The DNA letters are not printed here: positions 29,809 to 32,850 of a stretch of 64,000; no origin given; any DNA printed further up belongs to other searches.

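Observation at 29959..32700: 19-heme cytochrome c fused to a di-heme cytochrome b membrane domain (expanded CbcL-type quinol oxidoreductase)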

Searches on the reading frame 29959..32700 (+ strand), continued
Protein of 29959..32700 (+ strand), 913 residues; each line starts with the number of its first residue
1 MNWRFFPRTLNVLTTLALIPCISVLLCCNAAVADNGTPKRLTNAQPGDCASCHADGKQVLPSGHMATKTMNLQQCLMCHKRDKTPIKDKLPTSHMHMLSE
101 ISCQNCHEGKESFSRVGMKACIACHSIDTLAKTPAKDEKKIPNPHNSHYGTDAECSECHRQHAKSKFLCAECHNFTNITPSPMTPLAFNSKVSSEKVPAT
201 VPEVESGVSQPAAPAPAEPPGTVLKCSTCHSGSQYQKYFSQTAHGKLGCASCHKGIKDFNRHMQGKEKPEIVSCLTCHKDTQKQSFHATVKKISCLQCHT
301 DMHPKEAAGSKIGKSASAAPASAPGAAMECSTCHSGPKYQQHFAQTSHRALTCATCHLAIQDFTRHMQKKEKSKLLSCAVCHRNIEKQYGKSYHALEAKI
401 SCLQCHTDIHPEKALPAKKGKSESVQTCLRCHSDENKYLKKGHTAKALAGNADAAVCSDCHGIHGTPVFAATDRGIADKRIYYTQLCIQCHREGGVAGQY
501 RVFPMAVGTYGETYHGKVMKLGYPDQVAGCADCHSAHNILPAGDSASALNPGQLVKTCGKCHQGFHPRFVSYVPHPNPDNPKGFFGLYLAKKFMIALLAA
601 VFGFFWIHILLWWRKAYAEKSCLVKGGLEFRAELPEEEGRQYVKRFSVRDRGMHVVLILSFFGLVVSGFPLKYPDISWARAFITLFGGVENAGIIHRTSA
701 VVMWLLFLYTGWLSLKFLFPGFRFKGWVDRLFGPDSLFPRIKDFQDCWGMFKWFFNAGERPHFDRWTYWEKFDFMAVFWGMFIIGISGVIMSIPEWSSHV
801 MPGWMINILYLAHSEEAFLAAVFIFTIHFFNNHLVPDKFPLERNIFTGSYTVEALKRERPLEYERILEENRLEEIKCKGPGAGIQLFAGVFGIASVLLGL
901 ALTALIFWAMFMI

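Call 8: find_homologous_proteins(query=window:29959-32700:+, max_evalue=0.00001)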
Query window:29959-32700:+ (913 aa): 157 proteins with E <= 0.00001 among 8000 candidates; the best 120 are listed.
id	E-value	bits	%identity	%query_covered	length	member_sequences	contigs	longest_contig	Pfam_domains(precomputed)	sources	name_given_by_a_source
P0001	0.0e+0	2188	100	100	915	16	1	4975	PF09699.16,PF14537.12,PF22678.2,PF02085.22,PF14522.12,PF22113.2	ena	-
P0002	0.0e+0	1611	73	99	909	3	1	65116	PF09699.16,PF14537.12,PF22678.2,PF01292.27,PF02085.22,PF14522.12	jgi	-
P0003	0.0e+0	1580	71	100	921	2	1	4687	PF14537.12,PF22678.2,PF02085.22,PF14522.12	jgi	jgi:cytochrome b subunit of formate dehydrogenase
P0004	0.0e+0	1509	69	99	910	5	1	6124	PF14537.12,PF22678.2,PF02085.22,PF14522.12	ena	-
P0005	0.0e+0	1505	69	99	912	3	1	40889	PF14537.12,PF02085.22,PF14522.12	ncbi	ncbi:MAG: cytochrome c3 family protein [Syntrophaceae bacterium]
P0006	0.0e+0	1487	66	100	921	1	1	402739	PF14537.12,PF22678.2,PF02085.22,PF14522.12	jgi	-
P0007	0.0e+0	1486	68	99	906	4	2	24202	PF09699.16,PF14537.12,PF22678.2,PF02085.22,PF14522.12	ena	-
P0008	0.0e+0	1443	65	100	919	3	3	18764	PF14537.12,PF22678.2,PF01292.27,PF02085.22,PF14522.12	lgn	-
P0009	0.0e+0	1419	65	97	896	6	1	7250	PF14537.12,PF02085.22,PF14522.12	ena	-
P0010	0.0e+0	1380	64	96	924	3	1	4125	PF14537.12,PF22678.2,PF01292.27,PF02085.22,PF14522.12,PF22113.2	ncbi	-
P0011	0.0e+0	1376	62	98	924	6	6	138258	PF09699.16,PF14537.12,PF22678.2,PF02085.22,PF14522.12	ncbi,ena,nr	ncbi:MAG TPA: cytochrome c3 family protein [Deltaproteobacteria bacterium]|nr:cytochrome c3 family p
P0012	0.0e+0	1375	64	99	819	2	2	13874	PF09699.16,PF14537.12,PF22678.2,PF01292.27,PF02085.22,PF14522.12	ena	-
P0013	0.0e+0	1341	66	91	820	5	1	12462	PF09699.16,PF14537.12,PF14522.12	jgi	-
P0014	0.0e+0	1305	64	92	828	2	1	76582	PF14537.12,PF01292.27,PF02085.22,PF14522.12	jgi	jgi:cytochrome b subunit of formate dehydrogenase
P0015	0.0e+0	1286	58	100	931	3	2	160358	PF09699.16,PF14537.12,PF01292.27,PF02085.22,PF14522.12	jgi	jgi:cytochrome b subunit of formate dehydrogenase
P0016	0.0e+0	1278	56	99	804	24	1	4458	PF09699.16,PF14537.12,PF02085.22,PF14522.12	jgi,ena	-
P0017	0.0e+0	1237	59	99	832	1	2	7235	PF09699.16,PF14537.12,PF01292.27,PF02085.22,PF14522.12,PF22113.2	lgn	-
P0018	0.0e+0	1217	70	75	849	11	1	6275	PF09699.16,PF14537.12,PF01292.27,PF02085.22,PF14522.12,PF22113.2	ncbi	-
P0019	0.0e+0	1205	57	99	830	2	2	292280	PF09699.16,PF14537.12,PF02085.22,PF14522.12,PF22113.2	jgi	-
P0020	0.0e+0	1197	63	88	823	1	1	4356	PF09699.16,PF14537.12,PF13435.12,PF01292.27,PF02085.22,PF14522.12,PF22113.2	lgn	-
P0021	0.0e+0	1185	60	89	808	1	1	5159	PF09699.16,PF14537.12,PF01292.27,PF02085.22,PF14522.12,PF22113.2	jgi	-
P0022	0.0e+0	1183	52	99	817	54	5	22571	PF09699.16,PF14537.12,PF22678.2,PF02085.22,PF14522.12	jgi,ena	jgi:cytochrome b subunit of formate dehydrogenase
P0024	0.0e+0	1134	53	99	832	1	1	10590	PF09699.16,PF14537.12,PF02085.22,PF14522.12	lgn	-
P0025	0.0e+0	1059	63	73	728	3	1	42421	PF09699.16,PF14537.12,PF01292.27,PF14522.12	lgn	-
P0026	0.0e+0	1032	47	86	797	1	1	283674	PF09699.16,PF14537.12,PF02085.22,PF14522.12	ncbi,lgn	-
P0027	8.1e-273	926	62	69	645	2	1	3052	PF14537.12,PF02085.22,PF14522.12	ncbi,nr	ncbi:MAG TPA: cytochrome c3 family protein, partial [Deltaproteobacteria bacterium]|nr:cytochrome c3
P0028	3.5e-130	454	30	98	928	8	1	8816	PF09699.16,PF14537.12,PF14522.12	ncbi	ncbi:MAG: hypothetical protein ACYDIE_12295 [Candidatus Krumholzibacteriia bacterium]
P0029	7.9e-126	440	29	97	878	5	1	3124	PF09699.16,PF14537.12,PF14522.12,PF22113.2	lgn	-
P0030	6.6e-122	427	28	95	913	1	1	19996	PF09699.16,PF14537.12,PF01292.27,PF14522.12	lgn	-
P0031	2.4e-120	421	32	74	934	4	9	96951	PF09699.16,PF14537.12,PF14522.12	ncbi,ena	-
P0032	3.2e-120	421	28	97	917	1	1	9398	PF09699.16,PF14537.12,PF02085.22,PF14522.12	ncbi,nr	ncbi:MAG: cytochrome c3 family protein [Candidatus Latescibacteria bacterium]|nr:cytochrome c3 famil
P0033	1.3e-119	419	29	96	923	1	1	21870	PF09699.16,PF14537.12,PF01292.27,PF03264.20,PF14522.12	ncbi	-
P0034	5.4e-119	417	29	95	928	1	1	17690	PF09699.16,PF14537.12,PF01292.27,PF03264.20,PF02085.22,PF14522.12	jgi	-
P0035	1.5e-115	405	28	95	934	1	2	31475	PF09699.16,PF14537.12,PF01292.27,PF14522.12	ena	-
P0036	2.9e-114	401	30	94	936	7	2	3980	PF09699.16,PF14537.12,PF01292.27,PF02085.22,PF14522.12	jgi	jgi:cytochrome b subunit of formate dehydrogenase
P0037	8.1e-114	400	31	75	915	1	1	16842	PF09699.16,PF14537.12,PF01292.27,PF02085.22,PF14522.12,PF22113.2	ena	-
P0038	1.5e-112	396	28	94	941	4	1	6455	PF09699.16,PF14537.12,PF01292.27,PF02085.22,PF14522.12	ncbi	-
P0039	3.9e-107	378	30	93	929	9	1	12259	PF09699.16,PF14537.12,PF02085.22,PF14522.12,PF22113.2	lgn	-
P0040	3.5e-106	375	36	63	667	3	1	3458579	PF09699.16,PF14537.12,PF14522.12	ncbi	-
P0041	5.1e-103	364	33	75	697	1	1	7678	PF09699.16,PF14537.12,PF14522.12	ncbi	-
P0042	7.8e-103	363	32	78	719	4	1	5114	PF09699.16,PF14537.12,PF01292.27,PF03264.20,PF14522.12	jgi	-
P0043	3.3e-102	361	34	72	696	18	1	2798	PF09699.16,PF14537.12,PF01292.27,PF14522.12,PF22113.2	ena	-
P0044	1.4e-99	353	33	75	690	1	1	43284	PF09699.16,PF14537.12,PF02085.22,PF14522.12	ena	-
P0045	4.6e-98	348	34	68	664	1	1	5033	PF09699.16,PF14537.12,PF01292.27,PF14522.12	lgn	-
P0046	1.8e-97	346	31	77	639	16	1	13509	PF09699.16,PF14537.12,PF02085.22,PF14522.12,PF22113.2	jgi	-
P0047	1.4e-95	339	32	73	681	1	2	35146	PF09699.16,PF14537.12,PF01292.27,PF14522.12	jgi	jgi:cytochrome b subunit of formate dehydrogenase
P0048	7.5e-92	327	35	55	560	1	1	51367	PF09699.16,PF14537.12,PF01292.27,PF03264.20,PF14522.12,PF22113.2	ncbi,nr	ncbi:MAG: cytochrome b/b6 domain-containing protein [Betaproteobacteria bacterium]|nr:cytochrome b/b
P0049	3.7e-89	318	36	57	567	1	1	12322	PF14537.12,PF01292.27,PF02085.22,PF14522.12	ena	-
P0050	2.2e-77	279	27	78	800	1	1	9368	PF09699.16,PF14537.12,PF22678.2,PF01292.27,PF14522.12,PF22113.2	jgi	-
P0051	3.4e-75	272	28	69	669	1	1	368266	PF09699.16,PF14537.12,PF22678.2,PF01292.27,PF02085.22,PF14522.12,PF22113.2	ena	-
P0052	2.1e-70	256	29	69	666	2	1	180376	PF09699.16,PF14537.12,PF01292.27,PF02085.22,PF14522.12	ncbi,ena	-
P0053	2.2e-69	253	26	82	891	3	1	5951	PF09699.16,PF14537.12,PF01292.27,PF03264.20,PF14522.12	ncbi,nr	ncbi:MAG: cytochrome c3 family protein [Ignavibacteriaceae bacterium]|nr:cytochrome c3 family protei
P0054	1.4e-68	250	29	67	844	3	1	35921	PF14537.12,PF14522.12,PF22113.2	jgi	jgi:cytochrome b subunit of formate dehydrogenase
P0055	2.0e-68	250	28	69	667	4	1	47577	PF09699.16,PF14537.12,PF01292.27,PF02085.22,PF14522.12,PF22113.2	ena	-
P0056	5.2e-67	245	25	89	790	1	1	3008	PF09699.16,PF14537.12,PF22678.2,PF01292.27,PF14522.12,PF22113.2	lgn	-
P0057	1.2e-66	244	29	70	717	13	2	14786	PF14358.12,PF09699.16,PF14537.12,PF01292.27,PF02085.22,PF00684.26,PF14522.12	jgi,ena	-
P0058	1.5e-66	243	27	90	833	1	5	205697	PF14358.12,PF09699.16,PF14537.12,PF22678.2,PF01292.27,PF02085.22,PF14522.12,PF22113.2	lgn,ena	-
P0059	4.2e-66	242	27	84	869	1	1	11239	PF09699.16,PF14537.12,PF22678.2,PF01292.27,PF03264.20,PF02085.22,PF14522.12,PF22113.2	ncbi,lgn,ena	-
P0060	1.4e-64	237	30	69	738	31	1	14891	PF09699.16,PF14537.12,PF01292.27,PF02085.22,PF14522.12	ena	-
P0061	2.7e-63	233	29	69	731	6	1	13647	PF09699.16,PF14537.12,PF01292.27,PF02085.22,PF14522.12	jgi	jgi:formate dehydrogenase gamma subunit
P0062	3.8e-63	232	28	70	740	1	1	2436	PF09699.16,PF14537.12,PF01292.27,PF02085.22,PF14522.12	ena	-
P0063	5.0e-63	232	29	70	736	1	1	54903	PF09699.16,PF14537.12,PF01292.27,PF02085.22,PF14522.12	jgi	-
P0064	5.6e-63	232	28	74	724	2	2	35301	PF09699.16,PF14537.12,PF01292.27,PF02085.22,PF14522.12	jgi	jgi:formate dehydrogenase gamma subunit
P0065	2.9e-62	229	25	87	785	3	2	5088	PF09699.16,PF14537.12,PF01292.27,PF00684.26,PF14522.12,PF22113.2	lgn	-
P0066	3.1e-62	229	29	70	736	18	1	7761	PF09699.16,PF14537.12,PF01292.27,PF02085.22,PF14522.12,PF22113.2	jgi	-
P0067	8.6e-62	228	28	70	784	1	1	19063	PF14537.12,PF01292.27,PF02085.22,PF14522.12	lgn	-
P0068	9.0e-62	228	30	69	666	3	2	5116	PF09699.16,PF14537.12,PF01292.27,PF02085.22,PF14522.12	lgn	-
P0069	1.4e-61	227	29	70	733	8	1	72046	PF09699.16,PF14537.12,PF01292.27,PF02085.22,PF14522.12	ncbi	ncbi:MAG: cytochrome b/b6 domain-containing protein [Terriglobales bacterium]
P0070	2.1e-61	226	27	72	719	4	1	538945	PF09699.16,PF14537.12,PF01292.27,PF02085.22,PF14522.12,PF22113.2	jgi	jgi:cytochrome b subunit of formate dehydrogenase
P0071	3.4e-61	226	29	71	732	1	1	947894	PF09699.16,PF14537.12,PF01292.27,PF02085.22,PF14522.12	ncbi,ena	-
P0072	1.3e-60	224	28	72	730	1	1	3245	PF09699.16,PF14537.12,PF01292.27,PF02085.22,PF14522.12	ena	-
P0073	1.6e-60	223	27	71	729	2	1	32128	PF14358.12,PF09699.16,PF14537.12,PF01292.27,PF14522.12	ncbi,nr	ncbi:MAG TPA: cytochrome b/b6 domain-containing protein [Bacteroidota bacterium]|nr:cytochrome b/b6 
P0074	1.8e-60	223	28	70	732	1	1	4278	PF09699.16,PF14537.12,PF01292.27,PF02085.22,PF14522.12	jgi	jgi:formate dehydrogenase gamma subunit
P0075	2.4e-60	223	27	73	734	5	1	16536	PF09699.16,PF14537.12,PF01292.27,PF02085.22,PF14522.12,PF22113.2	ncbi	-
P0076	3.3e-60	222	28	70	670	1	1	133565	PF09699.16,PF14537.12,PF01292.27,PF02085.22,PF14522.12,PF22113.2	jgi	jgi:formate dehydrogenase gamma subunit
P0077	4.3e-60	222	28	70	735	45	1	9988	PF09699.16,PF14537.12,PF01292.27,PF02085.22,PF14522.12,PF22113.2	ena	-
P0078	4.4e-60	222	28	70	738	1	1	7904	PF09699.16,PF14537.12,PF01292.27,PF02085.22,PF14522.12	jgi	jgi:formate dehydrogenase gamma subunit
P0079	4.5e-60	222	28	69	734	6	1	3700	PF09699.16,PF14537.12,PF01292.27,PF02085.22,PF14522.12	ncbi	-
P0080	4.8e-60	222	29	72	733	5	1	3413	PF09699.16,PF14537.12,PF01292.27,PF02085.22,PF14522.12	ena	-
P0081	5.0e-60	222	28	69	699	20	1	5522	PF09699.16,PF14537.12,PF01292.27,PF02085.22,PF14522.12,PF22113.2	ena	-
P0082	1.0e-59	221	28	69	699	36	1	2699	PF09699.16,PF14537.12,PF01292.27,PF02085.22,PF14522.12,PF22113.2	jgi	jgi:formate dehydrogenase gamma subunit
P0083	1.2e-59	220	28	70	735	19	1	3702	PF09699.16,PF14537.12,PF01292.27,PF02085.22,PF14522.12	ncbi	ncbi:MAG: cytochrome b/b6 domain-containing protein [Candidatus Sulfotelmatobacter sp.]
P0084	2.1e-59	220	28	71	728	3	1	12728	PF09699.16,PF14537.12,PF01292.27,PF02085.22,PF14522.12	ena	-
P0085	3.2e-59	219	28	70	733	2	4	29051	PF09699.16,PF14537.12,PF01292.27,PF02085.22,PF14522.12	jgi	-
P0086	3.5e-59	219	27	69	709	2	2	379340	PF09699.16,PF14537.12,PF01292.27,PF02085.22,PF00684.26,PF14522.12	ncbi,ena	-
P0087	6.2e-59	218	28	70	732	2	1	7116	PF09699.16,PF14537.12,PF01292.27,PF14522.12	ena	-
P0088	6.3e-59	218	28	73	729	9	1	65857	PF09699.16,PF14537.12,PF01292.27,PF02085.22,PF14522.12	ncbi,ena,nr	ncbi:MAG TPA: cytochrome b/b6 domain-containing protein [Terriglobales bacterium]|nr:cytochrome b/b6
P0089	2.0e-58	216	28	70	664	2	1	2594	PF09699.16,PF14537.12,PF22678.2,PF01292.27,PF03264.20,PF02085.22,PF14522.12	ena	-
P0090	2.2e-58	216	29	71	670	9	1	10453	PF09699.16,PF14537.12,PF01292.27,PF02085.22,PF14522.12,PF22113.2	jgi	-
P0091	2.7e-58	216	27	52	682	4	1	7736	PF09699.16,PF14537.12,PF22678.2,PF02085.22,PF14522.12,PF22113.2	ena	-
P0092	4.1e-58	215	28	70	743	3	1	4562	PF09699.16,PF14537.12,PF01292.27,PF02085.22,PF14522.12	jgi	jgi:formate dehydrogenase gamma subunit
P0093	4.5e-58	215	29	70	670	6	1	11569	PF09699.16,PF14537.12,PF01292.27,PF02085.22,PF14522.12,PF22113.2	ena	-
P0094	5.0e-58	215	28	72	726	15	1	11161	PF09699.16,PF14537.12,PF01292.27,PF02085.22,PF14522.12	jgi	jgi:cytochrome b subunit of formate dehydrogenase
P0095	9.5e-58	214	26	60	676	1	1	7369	PF09699.16,PF14537.12,PF02085.22,PF14522.12,PF22113.2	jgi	jgi:hypothetical protein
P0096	1.2e-57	214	28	73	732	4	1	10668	PF09699.16,PF14537.12,PF01292.27,PF02085.22,PF14522.12,PF22113.2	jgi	-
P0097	1.6e-57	213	27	51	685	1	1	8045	PF09699.16,PF14537.12,PF22678.2,PF02085.22,PF00684.26,PF14522.12,PF22113.2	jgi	jgi:uncharacterized protein with PIN domain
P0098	2.1e-57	213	28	63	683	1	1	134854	PF09699.16,PF14537.12,PF22678.2,PF02085.22,PF14522.12,PF22113.2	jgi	jgi:uncharacterized protein with PIN domain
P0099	2.2e-57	213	28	73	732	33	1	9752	PF09699.16,PF14537.12,PF01292.27,PF02085.22,PF14522.12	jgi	jgi:formate dehydrogenase gamma subunit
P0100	2.9e-57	213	29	49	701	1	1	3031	PF09699.16,PF14537.12,PF14522.12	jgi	jgi:uncharacterized protein with PIN domain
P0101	3.4e-57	212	28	74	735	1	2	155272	PF09699.16,PF14537.12,PF01292.27,PF02085.22,PF14522.12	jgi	jgi:formate dehydrogenase gamma subunit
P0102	3.7e-57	212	28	50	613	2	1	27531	PF09699.16,PF14537.12,PF02085.22,PF14522.12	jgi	jgi:uncharacterized protein with PIN domain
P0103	6.1e-57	212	28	70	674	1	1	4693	PF09699.16,PF14537.12,PF01292.27,PF02085.22,PF14522.12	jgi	jgi:formate dehydrogenase gamma subunit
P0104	6.6e-57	211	28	69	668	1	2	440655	PF09699.16,PF14537.12,PF01292.27,PF02085.22,PF14522.12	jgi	-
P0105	6.7e-57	211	27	73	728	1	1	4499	PF09699.16,PF14537.12,PF01292.27,PF02085.22,PF14522.12,PF22113.2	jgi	jgi:formate dehydrogenase gamma subunit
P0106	1.1e-56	211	28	69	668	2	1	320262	PF09699.16,PF14537.12,PF01292.27,PF02085.22,PF14522.12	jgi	-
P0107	1.3e-56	210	28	45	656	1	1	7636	PF09699.16,PF14537.12,PF22678.2,PF02085.22,PF14522.12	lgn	-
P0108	2.2e-56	210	25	63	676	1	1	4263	PF09699.16,PF14537.12,PF22678.2,PF02085.22,PF14522.12,PF22113.2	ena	-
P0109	2.5e-56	210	27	69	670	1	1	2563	PF09699.16,PF14537.12,PF01292.27,PF02085.22,PF14522.12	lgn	-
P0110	2.9e-56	209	27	70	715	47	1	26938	PF09699.16,PF14537.12,PF01292.27,PF02085.22,PF14522.12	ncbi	-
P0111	3.9e-56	209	25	66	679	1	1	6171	PF09699.16,PF14537.12,PF22678.2,PF02085.22,PF14522.12,PF22113.2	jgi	jgi:hypothetical protein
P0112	1.4e-55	207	25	64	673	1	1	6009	PF09699.16,PF14537.12,PF14522.12,PF22113.2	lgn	-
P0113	3.5e-55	206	26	65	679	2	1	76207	PF09699.16,PF14537.12,PF02085.22,PF14522.12,PF22113.2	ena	-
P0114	3.7e-55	206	26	77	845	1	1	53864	PF09699.16,PF14537.12,PF01292.27,PF02085.22,PF14522.12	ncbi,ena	-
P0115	4.3e-55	205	25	66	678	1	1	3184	PF09699.16,PF14537.12,PF14522.12,PF22113.2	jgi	jgi:Cytochrome c7 and related cytochrome c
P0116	5.6e-55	205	25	67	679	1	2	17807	PF09699.16,PF14537.12,PF14522.12,PF22113.2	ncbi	-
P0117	6.6e-55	205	26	62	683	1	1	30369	PF09699.16,PF14537.12,PF22678.2,PF02085.22,PF14522.12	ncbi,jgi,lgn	jgi:hypothetical protein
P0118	1.5e-54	204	26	63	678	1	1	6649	PF09699.16,PF14537.12,PF02085.22,PF14522.12,PF22113.2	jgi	jgi:class III cytochrome C family protein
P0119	1.9e-54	203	26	62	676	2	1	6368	PF09699.16,PF14537.12,PF02085.22,PF14522.12,PF22113.2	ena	-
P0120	2.3e-54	203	26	66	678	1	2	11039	PF09699.16,PF14537.12,PF02085.22,PF14522.12,PF22113.2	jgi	jgi:class III cytochrome C family protein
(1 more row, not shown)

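Call 18: find_encoding_contigs(protein=P0002, flank=10000, max_places=2)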
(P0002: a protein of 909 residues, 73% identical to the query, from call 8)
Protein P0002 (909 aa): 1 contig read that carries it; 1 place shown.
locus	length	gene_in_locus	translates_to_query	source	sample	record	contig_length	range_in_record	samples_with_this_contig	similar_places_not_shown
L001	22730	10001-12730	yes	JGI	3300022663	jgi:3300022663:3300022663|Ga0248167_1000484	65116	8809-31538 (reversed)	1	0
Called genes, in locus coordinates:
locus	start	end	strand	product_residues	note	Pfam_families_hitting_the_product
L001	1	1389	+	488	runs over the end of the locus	PF00089:Trypsin, PF13365:Trypsin_2, PF00595:PDZ, PF13180:PDZ_2, PF17820:PDZ_6, PF00595:PDZ (weak), PF13180:PDZ_2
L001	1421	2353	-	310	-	PF11306:DUF3108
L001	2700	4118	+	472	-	PF00083:Sugar_tr, PF07690:MFS_1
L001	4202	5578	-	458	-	PF00990:GGDEF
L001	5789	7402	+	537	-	PF00009:GTP_EFTU, PF01926:MMR_HSR1 (weak), PF22042:EF-G_D2, PF03144:GTP_EFTU_D2, PF16658:RF3_C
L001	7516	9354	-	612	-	PF00501:AMP-binding, PF23562:AMP-binding_C_3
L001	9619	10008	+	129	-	-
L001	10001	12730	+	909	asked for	PF14522:Cytochrome_C7 (faint), PF02085:Cytochrom_CIII (faint), PF09699:Paired_CXXCH_1 (faint), PF22678:Cytochrom_c_NrfB-like (faint), PF14537:Cytochrom_c3_2, PF01292:Ni_hydr_CYTB (weak)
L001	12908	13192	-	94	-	PF00216:Bac_DNA_binding, PF18291:HU-HIG (weak)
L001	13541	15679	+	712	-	PF09371:Tex_N, PF22706:Tex_central_region, PF16921:Tex_YqgF, PF14639:YqgF (weak), PF14635:HHH_7 (weak), PF12836:HHH_3, PF17674:HHH_9, PF00575:S1, +1 more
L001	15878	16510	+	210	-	PF01553:Acyltransferase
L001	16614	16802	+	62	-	-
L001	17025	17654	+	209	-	PF00440:TetR_N, PF17938:TetR_C_29 (weak)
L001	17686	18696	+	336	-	PF25917:BSH_RND, PF25919:BSH_CusB (faint), PF25973:BSH_CzcB, PF25881:HH_YBHG, PF25876:HH_MFP_RND (weak), PF25954:Beta-barrel_RND_2 (weak), PF25990:Beta-barrel_YknX, PF26002:Beta-barrel_AprE (weak)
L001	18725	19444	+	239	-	PF00005:ABC_tran, PF13304:AAA_21 (faint)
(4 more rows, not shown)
